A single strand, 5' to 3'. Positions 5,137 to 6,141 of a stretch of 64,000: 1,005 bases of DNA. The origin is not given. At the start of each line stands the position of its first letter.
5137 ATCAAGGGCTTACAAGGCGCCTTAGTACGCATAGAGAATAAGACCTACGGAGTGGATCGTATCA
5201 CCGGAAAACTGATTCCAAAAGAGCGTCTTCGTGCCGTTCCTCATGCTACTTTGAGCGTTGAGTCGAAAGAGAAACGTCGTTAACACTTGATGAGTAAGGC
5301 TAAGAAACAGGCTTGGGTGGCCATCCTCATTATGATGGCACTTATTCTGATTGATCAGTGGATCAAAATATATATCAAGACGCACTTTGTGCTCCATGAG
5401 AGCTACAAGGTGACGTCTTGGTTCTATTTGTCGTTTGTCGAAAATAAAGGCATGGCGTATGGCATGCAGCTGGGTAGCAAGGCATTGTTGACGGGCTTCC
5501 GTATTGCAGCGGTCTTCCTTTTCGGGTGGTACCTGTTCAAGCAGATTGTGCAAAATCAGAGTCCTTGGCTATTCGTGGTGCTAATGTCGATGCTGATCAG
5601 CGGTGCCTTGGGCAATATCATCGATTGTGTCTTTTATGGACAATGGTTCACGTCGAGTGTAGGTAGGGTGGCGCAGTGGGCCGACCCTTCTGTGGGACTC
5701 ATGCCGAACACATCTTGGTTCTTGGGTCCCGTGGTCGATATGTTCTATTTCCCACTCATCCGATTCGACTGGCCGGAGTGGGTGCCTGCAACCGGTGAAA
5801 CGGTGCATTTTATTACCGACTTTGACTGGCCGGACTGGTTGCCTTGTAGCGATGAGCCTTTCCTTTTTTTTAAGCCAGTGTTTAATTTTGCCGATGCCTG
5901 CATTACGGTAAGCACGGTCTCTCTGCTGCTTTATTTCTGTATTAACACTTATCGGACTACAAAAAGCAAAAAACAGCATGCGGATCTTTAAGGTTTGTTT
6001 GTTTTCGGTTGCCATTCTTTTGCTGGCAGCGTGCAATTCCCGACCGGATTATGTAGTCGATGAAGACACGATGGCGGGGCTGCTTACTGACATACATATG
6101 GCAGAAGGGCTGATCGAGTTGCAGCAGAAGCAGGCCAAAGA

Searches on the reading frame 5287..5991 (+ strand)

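Call 83: search_protein_families(library=pfam, proteins=[window:5287-5991:+], max_evalue=0.001)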
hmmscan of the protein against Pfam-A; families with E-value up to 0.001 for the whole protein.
window:5287-5991:+ (234 aa): 1 family
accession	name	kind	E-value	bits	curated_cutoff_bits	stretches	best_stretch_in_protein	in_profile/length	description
PF01252.23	Peptidase_A8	-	1.8e-30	106.4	25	1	15-217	1-140/142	Signal peptidase (SPase) II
